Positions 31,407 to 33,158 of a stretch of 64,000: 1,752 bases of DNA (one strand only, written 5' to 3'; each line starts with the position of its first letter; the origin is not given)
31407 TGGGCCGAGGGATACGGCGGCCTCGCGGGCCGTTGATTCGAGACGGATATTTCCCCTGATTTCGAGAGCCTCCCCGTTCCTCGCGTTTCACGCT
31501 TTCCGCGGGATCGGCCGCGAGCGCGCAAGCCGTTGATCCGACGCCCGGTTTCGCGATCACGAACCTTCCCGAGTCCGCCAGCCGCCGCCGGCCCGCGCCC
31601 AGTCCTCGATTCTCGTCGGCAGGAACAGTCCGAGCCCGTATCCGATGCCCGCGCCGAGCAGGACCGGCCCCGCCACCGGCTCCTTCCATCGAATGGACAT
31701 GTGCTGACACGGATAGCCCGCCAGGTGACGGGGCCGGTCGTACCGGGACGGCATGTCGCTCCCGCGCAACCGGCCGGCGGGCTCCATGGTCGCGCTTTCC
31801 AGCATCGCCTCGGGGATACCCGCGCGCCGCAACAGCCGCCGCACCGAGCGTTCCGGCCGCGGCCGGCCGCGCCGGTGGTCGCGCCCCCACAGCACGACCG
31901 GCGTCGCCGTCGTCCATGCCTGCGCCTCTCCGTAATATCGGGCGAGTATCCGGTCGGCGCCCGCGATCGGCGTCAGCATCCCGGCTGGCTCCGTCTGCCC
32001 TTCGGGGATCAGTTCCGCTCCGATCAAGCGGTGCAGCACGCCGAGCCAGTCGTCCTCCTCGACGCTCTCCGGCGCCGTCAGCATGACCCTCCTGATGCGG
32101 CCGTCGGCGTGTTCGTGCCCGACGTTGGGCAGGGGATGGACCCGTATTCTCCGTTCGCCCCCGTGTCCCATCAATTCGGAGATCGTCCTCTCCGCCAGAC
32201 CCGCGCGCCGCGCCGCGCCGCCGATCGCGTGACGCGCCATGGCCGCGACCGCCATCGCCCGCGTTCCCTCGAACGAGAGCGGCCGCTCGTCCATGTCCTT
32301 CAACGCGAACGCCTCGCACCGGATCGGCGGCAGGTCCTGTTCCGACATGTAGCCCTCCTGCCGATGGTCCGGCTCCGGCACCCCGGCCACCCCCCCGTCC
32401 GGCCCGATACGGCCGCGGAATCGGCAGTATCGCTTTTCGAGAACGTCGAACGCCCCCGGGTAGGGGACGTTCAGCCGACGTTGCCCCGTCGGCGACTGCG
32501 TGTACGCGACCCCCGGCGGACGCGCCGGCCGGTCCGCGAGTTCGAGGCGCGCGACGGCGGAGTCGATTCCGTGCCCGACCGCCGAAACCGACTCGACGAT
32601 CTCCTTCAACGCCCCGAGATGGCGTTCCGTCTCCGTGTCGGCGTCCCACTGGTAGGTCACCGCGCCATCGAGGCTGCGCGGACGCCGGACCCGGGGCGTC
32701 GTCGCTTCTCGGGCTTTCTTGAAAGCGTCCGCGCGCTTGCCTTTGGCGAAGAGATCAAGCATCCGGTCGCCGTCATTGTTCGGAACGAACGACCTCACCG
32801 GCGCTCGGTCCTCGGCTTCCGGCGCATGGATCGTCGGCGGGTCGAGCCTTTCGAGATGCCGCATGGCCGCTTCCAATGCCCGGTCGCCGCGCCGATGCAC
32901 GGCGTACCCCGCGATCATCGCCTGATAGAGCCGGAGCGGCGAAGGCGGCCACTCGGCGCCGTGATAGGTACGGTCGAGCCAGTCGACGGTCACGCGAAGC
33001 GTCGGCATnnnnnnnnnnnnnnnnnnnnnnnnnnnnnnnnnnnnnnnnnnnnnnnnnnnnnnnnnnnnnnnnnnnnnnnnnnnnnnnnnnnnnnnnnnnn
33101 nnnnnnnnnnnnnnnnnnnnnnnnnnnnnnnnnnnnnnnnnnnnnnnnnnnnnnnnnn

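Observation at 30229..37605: Type I-G/I-U (Csb-variant) CRISPR-Cas locus with no adaptation genes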

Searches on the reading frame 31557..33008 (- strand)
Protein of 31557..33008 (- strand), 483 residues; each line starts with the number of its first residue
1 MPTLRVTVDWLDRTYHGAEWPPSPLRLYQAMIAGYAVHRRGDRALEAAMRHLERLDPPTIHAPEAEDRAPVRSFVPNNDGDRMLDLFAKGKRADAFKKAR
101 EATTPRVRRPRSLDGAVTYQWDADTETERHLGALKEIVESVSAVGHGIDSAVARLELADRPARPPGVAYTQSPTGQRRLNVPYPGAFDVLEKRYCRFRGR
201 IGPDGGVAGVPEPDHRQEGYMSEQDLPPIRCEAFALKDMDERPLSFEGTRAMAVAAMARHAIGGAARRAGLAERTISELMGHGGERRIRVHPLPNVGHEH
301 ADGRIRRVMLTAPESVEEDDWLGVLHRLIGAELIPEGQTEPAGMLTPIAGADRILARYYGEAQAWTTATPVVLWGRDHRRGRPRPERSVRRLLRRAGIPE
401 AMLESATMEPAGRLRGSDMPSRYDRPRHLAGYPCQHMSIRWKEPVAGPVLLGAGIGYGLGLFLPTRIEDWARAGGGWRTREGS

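Call 6: search_protein_families(library=ncbifam, proteins=[window:31557-33002:-], max_evalue=0.01)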
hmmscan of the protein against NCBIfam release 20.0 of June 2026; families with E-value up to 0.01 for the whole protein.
window:31557-33002:- (481 aa): 1 family
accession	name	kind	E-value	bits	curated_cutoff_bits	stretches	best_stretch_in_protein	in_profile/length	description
TIGR02165.1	cas5_6_GSU0054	equivalog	6.6e-61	207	45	1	3-462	3-491/492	type I-G CRISPR-associated protein Csb2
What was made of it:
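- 31557..33008 (-): csb2: Cas5-Cas6 fusion, the signature gene of I-G and the predicted pre-crRNA endonuclease (483 aa). TIGR02165 scores 207 bits (cutoff 45) over residues 3-462 of 481 (call 6).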

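Call 7: search_protein_families(library=pfam, proteins=[window:31557-33002:-], max_evalue=0.01)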
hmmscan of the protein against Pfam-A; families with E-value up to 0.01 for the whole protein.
window:31557-33002:- (481 aa): 1 family
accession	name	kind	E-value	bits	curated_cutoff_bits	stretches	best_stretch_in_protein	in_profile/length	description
PF09609.15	Cas_GSU0054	-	9.3e-32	110.9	21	1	16-462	36-552/552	CRISPR-associated protein, GSU0054 family (Cas_GSU0054)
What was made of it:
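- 31557..33008 (-): PF09609 matches (call 7).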

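Call 10: find_encoding_contigs(protein=window:31557-33002:-, flank=10000, max_places=6)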
Protein window:31557-33002:- (481 aa): no gene with exactly this product is on record in the collection.

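Call 11: find_homologous_proteins(query=window:31557-33002:-)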
Query window:31557-33002:- (481 aa): 321 proteins with E <= 0.001 among 8000 candidates; the best 120 are listed.
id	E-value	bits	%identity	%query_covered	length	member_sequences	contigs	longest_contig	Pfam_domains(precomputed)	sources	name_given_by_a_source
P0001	0.0e+0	1094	100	100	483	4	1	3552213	PF09609.15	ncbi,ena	-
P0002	0.0e+0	1047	96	100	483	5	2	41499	PF09609.15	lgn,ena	-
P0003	1.0e-288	976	91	98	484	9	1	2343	PF09609.15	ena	-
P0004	1.4e-273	926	89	96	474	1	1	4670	PF09609.15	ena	-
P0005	5.3e-265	898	87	96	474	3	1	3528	PF09609.15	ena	-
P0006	3.3e-253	859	82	97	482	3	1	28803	PF09609.15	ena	-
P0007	8.8e-252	854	81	97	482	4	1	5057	PF09609.15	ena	-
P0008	1.1e-248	844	82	96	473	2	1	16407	PF09609.15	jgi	-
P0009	2.2e-248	843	80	99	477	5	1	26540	PF09609.15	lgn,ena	-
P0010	1.5e-247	840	79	100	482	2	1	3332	PF09609.15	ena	-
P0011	1.2e-240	818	80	96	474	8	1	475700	PF09609.15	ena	-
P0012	3.1e-212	724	72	96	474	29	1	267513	PF09609.15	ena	-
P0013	4.1e-210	717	78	89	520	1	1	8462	PF09609.15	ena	-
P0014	7.3e-209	713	71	96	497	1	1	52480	PF09609.15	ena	-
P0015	1.6e-207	708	69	97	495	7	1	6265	PF09609.15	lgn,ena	-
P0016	1.7e-207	708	70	96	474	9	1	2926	PF09609.15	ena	-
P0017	4.1e-205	700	69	97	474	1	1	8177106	PF09609.15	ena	-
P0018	4.3e-205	700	68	97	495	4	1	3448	PF09609.15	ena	-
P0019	8.3e-205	699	70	96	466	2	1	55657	PF09609.15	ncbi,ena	-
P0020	1.4e-204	699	69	96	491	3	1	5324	PF09609.15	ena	-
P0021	2.3e-204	698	71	96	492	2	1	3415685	PF09609.15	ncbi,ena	-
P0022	2.9e-203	694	67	98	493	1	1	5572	PF09609.15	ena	-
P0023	2.4e-202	691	69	96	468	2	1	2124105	PF09609.15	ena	-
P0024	4.9e-202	690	69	96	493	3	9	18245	PF09609.15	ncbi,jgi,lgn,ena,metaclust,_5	metaclust:\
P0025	1.0e-201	689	68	98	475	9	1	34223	PF09609.15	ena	-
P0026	1.9e-201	688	70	96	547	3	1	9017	PF09609.15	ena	-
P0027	6.2e-196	670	68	96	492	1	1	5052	PF09609.15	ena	-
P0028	1.4e-194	666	67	96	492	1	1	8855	PF09609.15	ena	-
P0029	1.7e-194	665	67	96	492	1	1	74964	PF09609.15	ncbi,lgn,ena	-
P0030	8.8e-194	663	66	97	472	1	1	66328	PF09609.15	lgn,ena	-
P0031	1.5e-186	639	63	97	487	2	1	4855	PF09609.15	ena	-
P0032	7.4e-184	630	65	96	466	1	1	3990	PF09609.15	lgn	-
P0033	8.4e-184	630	64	96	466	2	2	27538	PF09609.15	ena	-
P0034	1.7e-183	629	64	96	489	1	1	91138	PF09609.15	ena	-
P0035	5.2e-180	618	63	96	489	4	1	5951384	PF09609.15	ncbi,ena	-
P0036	3.7e-176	605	62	96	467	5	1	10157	PF09609.15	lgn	-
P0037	1.5e-175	603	61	96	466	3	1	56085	PF09609.15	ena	-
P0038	9.7e-175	600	63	96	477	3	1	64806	PF09609.15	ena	-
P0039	8.1e-172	591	58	98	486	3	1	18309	PF09609.15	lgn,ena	-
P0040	1.5e-171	590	70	82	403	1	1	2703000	PF09609.15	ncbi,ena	-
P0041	7.9e-169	581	60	96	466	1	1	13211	PF09609.15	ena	-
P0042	8.2e-169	581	61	96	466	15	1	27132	PF09609.15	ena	-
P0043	8.1e-168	577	60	96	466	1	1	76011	PF09609.15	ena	-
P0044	8.3e-168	577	55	96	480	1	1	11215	PF09609.15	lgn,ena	-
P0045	1.4e-167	577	61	96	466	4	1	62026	PF09609.15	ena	-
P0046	1.8e-167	576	60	96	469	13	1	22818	PF09609.15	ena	-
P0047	2.8e-166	572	60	96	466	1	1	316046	PF09609.15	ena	-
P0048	9.1e-166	571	60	96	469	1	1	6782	PF09609.15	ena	-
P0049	3.9e-165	569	60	96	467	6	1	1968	PF09609.15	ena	-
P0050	5.3e-164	565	60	96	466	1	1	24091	PF09609.15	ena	-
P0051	1.4e-163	563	59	96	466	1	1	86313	PF09609.15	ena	-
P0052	1.8e-163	563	59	96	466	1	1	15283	PF09609.15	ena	-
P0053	6.8e-162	558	57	96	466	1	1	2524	PF09609.15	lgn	-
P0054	1.6e-161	557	58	96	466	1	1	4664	PF09609.15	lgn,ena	-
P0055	2.2e-161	556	57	96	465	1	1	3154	PF09609.15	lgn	-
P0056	1.1e-160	554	57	93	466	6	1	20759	PF09609.15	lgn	-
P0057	2.7e-160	553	55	96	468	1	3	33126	PF09609.15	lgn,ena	-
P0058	1.6e-159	550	54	96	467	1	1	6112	PF09609.15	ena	-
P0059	1.6e-154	534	57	96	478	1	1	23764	PF09609.15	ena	-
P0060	5.6e-154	532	53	96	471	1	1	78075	PF09609.15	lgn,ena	-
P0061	1.6e-153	530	57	96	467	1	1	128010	PF09609.15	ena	-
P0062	3.0e-152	526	57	96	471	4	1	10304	PF09609.15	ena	-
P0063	3.5e-152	526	58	96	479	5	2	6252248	PF09609.15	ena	-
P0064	4.2e-151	522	58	96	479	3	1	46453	PF09609.15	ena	-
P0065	1.6e-149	517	56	96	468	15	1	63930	PF09609.15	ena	-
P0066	2.4e-149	516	56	96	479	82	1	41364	PF09609.15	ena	-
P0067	8.7e-149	515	56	97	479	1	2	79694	PF09609.15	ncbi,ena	-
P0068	9.7e-149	514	57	96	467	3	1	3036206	PF09609.15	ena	-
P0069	2.2e-148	513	55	99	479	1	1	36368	PF09609.15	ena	-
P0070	3.1e-148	513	56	96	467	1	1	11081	PF09609.15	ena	-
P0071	4.0e-148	512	56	96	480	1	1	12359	PF09609.15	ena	-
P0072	5.1e-148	512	55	93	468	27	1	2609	PF09609.15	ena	-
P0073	1.0e-147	511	56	98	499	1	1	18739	PF09609.15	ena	-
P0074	1.3e-147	511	56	97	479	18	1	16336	PF09609.15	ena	-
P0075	1.9e-147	510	56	97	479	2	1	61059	PF09609.15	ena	-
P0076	2.4e-147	510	56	96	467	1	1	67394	PF09609.15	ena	-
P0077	2.7e-147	510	56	96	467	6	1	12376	PF09609.15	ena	-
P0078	2.7e-147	510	56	96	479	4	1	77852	PF09609.15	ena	-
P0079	1.5e-146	507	56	97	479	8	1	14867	PF09609.15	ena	-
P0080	1.5e-146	507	56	96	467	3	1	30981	PF09609.15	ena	-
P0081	2.5e-146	507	56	93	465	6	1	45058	PF09609.15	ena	-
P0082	8.2e-146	505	56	96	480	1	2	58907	PF09609.15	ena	-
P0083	1.7e-145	504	56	96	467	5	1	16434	PF09609.15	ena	-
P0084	2.1e-145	503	56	96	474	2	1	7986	PF09609.15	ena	-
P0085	2.8e-145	503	56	96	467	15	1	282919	PF09609.15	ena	-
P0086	3.1e-145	503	56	96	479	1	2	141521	PF09609.15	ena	-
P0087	1.1e-144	501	55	96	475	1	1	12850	PF09609.15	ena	-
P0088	1.9e-144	500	55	97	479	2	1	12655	PF09609.15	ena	-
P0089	2.0e-144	500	56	93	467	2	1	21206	PF09609.15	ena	-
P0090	2.2e-144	500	55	96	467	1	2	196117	PF09609.15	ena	-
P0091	2.2e-144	500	55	96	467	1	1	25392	PF09609.15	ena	-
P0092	2.4e-144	500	55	96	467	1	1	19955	PF09609.15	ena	-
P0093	3.1e-144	500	55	96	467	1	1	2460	PF09609.15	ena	-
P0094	3.3e-144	499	56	96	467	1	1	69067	PF09609.15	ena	-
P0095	1.5e-143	497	55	97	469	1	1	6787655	PF09609.15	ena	-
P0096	1.9e-143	497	55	97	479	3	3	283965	PF09609.15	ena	-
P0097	2.1e-143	497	56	96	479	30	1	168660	PF09609.15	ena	-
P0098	6.5e-143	495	54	93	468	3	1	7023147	PF09609.15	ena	-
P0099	7.0e-143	495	56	96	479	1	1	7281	PF09609.15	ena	-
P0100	7.5e-143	495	55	94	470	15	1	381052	PF09609.15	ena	-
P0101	1.4e-142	494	54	96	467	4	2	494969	PF09609.15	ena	-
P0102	2.5e-142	493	54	93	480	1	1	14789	PF09609.15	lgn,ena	-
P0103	4.1e-142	493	55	98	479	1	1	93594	PF09609.15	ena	-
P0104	6.2e-142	492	55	96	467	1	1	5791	PF09609.15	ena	-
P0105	2.7e-141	490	55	96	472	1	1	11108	PF09609.15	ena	-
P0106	3.6e-141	490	55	96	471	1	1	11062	PF09609.15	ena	-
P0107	4.9e-141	489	55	98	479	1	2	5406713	PF09609.15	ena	-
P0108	5.7e-141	489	56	96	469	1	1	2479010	PF09609.15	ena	-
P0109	8.4e-141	488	54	97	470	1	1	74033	PF09609.15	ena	-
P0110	9.1e-141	488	54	97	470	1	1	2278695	PF09609.15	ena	-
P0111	1.6e-140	487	55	97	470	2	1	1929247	PF09609.15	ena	-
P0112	3.5e-140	486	55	96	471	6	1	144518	PF09609.15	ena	-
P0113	2.5e-139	483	54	96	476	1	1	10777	PF09609.15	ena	-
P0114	2.7e-139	483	54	93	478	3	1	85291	PF09609.15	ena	-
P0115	3.7e-139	483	54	96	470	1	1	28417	PF09609.15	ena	-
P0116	3.9e-139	483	55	96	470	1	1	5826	PF09609.15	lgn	-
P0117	1.8e-138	481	56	94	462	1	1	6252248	PF09609.15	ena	-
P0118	4.2e-138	479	52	95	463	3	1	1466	PF09609.15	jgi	jgi:CRISPR-associated protein Csb2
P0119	4.6e-138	479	51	95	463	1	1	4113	PF09609.15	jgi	-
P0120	1.2e-137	478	53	96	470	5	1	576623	PF09609.15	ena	-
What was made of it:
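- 31557..33008 (-): The protein is 100% identical to P0001, which comes from a 3,552,213-bp contig (call 11).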

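Call 12: find_encoding_contigs(protein=P0001, flank=10000, max_places=4)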
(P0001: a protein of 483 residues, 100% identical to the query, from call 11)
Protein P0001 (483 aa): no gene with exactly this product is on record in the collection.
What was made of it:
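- Tried and rejected: The window's Csb2, and its 483-aa database twin P0001, are not on record in find_encoding_contigs (calls 10, 12).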

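Call 13: list_cluster_members(proteins=[P0001, P0021, P0035])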
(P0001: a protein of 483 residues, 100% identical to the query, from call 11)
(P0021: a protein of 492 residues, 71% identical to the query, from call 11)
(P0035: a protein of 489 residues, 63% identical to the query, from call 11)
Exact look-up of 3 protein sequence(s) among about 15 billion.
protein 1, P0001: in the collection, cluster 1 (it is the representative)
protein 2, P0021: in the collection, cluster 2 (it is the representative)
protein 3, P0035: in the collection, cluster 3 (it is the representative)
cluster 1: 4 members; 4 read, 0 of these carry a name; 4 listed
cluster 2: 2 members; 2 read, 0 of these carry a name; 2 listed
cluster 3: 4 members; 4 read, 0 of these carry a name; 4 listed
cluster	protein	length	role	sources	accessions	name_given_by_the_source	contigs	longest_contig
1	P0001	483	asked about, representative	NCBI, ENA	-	-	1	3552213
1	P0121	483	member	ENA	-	-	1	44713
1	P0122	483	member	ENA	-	-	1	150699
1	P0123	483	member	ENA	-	-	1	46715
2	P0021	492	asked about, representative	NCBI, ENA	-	-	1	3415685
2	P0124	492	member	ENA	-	-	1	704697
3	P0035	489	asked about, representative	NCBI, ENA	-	-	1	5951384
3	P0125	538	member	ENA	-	-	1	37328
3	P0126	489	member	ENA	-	-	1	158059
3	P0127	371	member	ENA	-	-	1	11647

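Call 15: find_related_loci(query=A1, collection=genome_contigs, flank=10000)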
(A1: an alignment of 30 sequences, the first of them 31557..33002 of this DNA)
Query A1 (481 aa) in genome_contigs; peptide patterns used: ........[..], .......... (x = any residue, [..] = any of these).
182 stretches matched a pattern; 58 encode a relative of the query (tblastn E <= 1e-3); 58 distinct loci.
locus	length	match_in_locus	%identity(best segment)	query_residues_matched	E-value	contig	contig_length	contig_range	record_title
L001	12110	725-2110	71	1-463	0e+0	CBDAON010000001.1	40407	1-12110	MAG: Longimicrobiales bacterium isolate 002ba4a6-6c9c-45bd-88c6-5472c614270b genome assembly, contig: contig_1, whole ge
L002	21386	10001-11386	71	1-463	0e+0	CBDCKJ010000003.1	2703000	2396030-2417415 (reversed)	MAG: Longimicrobiales bacterium isolate e5e6e237-df96-4168-887b-12d3b9a40ed9 genome assembly, contig: contig_3, whole ge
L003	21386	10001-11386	69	1-463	0e+0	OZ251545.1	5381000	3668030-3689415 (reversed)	MAG: Gammaproteobacteria bacterium isolate 804a2bfb-9c7e-4e06-b795-02af6ddb82b1 genome assembly, chromosome: 1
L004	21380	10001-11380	71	2-463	2e-180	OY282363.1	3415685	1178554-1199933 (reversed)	MAG: uncultured Alphaproteobacteria bacterium genome assembly, chromosome: 1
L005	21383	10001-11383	63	1-462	4e-166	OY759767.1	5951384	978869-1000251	MAG: Paracoccaceae bacterium isolate 316162c6-927f-40e2-b83c-ebe45102abf5 genome assembly, chromosome: 1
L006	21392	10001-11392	56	2-466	1e-151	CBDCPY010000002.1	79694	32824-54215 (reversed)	MAG: Candidatus Azophilus sp. isolate 1f4708c2-4886-4a85-b405-f8de5ef5afd3 genome assembly, contig: contig_2, whole geno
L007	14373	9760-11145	56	1-462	2e-129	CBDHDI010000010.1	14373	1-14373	MAG: Dehalococcoidia bacterium isolate d0c5affc-a78a-4576-9923-169fe3940cd0 genome assembly, contig: contig_10, whole ge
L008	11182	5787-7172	56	1-462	7e-121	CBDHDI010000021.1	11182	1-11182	MAG: Dehalococcoidia bacterium isolate d0c5affc-a78a-4576-9923-169fe3940cd0 genome assembly, contig: contig_21, whole ge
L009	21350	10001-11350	48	1-449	2e-118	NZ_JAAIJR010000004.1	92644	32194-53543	Thiorhodococcus mannitoliphagus strain DSM 18266 NODE_4_length_92644_cov_27.8622, whole genome shotgun sequence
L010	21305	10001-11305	44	2-446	4e-100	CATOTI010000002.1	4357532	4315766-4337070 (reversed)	MAG: uncultured Pseudomonadales bacterium isolate 254b6bec-0341-4e80-916b-0cb87a73fd2a genome assembly, contig: contig_2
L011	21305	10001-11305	44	2-446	4e-100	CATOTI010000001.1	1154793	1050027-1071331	MAG: uncultured Pseudomonadales bacterium isolate 254b6bec-0341-4e80-916b-0cb87a73fd2a genome assembly, contig: contig_1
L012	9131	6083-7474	41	1-460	8e-95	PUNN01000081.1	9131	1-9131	MAG: Phycisphaeraceae bacterium isolate B1Sed10_187 B1-Sed10-C11073, whole genome shotgun sequence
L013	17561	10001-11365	39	2-447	1e-78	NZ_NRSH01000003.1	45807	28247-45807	Halorhodospira neutriphila strain DSM 15116 scaffold0003, whole genome shotgun sequence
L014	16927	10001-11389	36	1-460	5e-69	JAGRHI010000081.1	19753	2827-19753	MAG: Candidatus Competibacteraceae bacterium isolate HKST-UBA195 2015-01-06_1_(paired)_contig_40702, whole genome shotgu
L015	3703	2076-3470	33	2-460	9e-60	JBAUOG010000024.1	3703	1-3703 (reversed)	MAG: Bryobacteraceae bacterium isolate MFD04921_ilm_asm_bin2 k127_72026, whole genome shotgun sequence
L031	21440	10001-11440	31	2-460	1e-47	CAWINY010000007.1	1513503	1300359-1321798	MAG: uncultured Acidobacteriota bacterium isolate MFD01299.bin.1.190 genome assembly, contig: contig_6222, whole genome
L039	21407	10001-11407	30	1-460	4e-41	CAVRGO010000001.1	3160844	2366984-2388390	MAG: uncultured Acidobacteriota bacterium isolate MFD05442.bin.1.279 genome assembly, contig: contig_13462, whole genome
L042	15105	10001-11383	31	2-460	3e-40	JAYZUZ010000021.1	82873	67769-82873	MAG: Pseudomonadota bacterium isolate XB_MAG529 DB_MAG529_0021, whole genome shotgun sequence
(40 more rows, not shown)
